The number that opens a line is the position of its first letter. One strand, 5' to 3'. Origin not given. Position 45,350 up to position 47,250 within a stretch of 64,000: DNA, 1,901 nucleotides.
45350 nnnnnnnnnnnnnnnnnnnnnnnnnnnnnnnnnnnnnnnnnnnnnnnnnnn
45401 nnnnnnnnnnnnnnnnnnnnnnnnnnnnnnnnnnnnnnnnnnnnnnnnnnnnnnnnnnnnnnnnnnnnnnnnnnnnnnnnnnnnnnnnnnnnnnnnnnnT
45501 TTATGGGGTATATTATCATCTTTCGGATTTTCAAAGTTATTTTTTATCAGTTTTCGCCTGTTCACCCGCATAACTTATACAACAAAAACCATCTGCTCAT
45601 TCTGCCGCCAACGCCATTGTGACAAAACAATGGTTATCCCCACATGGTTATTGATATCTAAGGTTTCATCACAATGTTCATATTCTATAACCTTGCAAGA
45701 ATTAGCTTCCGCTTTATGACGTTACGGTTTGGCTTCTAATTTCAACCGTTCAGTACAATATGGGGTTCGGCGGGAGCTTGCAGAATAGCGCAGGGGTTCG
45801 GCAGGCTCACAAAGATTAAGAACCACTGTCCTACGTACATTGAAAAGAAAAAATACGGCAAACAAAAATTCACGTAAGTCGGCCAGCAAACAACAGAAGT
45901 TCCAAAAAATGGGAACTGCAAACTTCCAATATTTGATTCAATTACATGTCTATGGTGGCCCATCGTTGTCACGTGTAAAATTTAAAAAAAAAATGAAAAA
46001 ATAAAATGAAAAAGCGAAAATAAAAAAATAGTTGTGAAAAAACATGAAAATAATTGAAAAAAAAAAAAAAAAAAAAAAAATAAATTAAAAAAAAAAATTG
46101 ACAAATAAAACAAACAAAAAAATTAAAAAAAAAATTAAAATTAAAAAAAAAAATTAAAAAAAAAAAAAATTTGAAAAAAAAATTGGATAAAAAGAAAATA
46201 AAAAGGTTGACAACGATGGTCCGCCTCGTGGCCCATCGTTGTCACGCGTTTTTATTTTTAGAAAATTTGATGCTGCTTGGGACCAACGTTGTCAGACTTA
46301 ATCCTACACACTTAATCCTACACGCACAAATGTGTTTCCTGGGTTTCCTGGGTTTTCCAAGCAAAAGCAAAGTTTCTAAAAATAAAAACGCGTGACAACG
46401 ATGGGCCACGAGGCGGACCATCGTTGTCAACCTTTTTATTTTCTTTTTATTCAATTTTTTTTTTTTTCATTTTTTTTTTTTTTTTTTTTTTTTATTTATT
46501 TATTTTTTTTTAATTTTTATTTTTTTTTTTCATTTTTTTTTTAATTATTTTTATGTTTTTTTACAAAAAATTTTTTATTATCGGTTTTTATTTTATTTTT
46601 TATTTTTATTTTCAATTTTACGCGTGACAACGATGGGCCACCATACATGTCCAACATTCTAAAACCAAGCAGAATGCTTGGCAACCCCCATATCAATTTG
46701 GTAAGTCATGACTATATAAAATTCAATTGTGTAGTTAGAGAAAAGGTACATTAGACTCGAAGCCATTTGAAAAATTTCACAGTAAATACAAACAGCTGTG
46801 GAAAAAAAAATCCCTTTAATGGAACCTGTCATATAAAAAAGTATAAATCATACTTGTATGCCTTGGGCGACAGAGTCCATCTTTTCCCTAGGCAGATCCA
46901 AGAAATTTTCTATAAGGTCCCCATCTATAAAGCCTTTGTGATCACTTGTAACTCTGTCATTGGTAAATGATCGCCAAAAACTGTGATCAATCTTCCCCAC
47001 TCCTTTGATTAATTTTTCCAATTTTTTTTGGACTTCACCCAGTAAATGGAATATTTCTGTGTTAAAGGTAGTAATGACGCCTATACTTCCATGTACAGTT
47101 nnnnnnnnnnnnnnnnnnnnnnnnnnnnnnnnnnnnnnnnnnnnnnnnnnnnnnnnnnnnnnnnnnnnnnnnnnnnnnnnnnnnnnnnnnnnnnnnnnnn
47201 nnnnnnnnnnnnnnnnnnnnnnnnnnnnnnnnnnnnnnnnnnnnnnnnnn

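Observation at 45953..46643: Large perfect-core foldback palindrome with homopolymer-rich arms just 3' of the main DDB1 exon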

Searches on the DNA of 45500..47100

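Call 39: search_rna_families(source=window, start=45500, end=47100, threshold=evalue, max_evalue=1)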
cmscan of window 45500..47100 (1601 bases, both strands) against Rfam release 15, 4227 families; matches with E-value up to 1: 1.
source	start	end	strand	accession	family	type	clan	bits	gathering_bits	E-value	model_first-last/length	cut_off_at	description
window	47033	47090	+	RF01734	Fluoride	Cis-reg; riboswitch;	-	14.4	34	0.76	1-64/64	no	Fluoride riboswitch aptamer (crcB RNA motif)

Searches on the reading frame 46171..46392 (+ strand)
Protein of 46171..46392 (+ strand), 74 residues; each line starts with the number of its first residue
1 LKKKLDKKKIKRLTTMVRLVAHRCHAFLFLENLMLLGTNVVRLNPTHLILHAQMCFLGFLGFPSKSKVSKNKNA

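Call 59: find_encoding_contigs(protein=window:46171-46392:+, flank=5000, max_places=10)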
Protein window:46171-46392:+ (74 aa): no gene with exactly this product is on record in the collection.

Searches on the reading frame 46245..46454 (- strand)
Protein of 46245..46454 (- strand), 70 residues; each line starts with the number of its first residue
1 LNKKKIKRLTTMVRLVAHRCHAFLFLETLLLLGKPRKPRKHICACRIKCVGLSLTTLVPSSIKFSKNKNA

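Call 60: find_encoding_contigs(protein=window:46245-46454:-, flank=5000, max_places=10)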
Protein window:46245-46454:- (70 aa): no gene with exactly this product is on record in the collection.
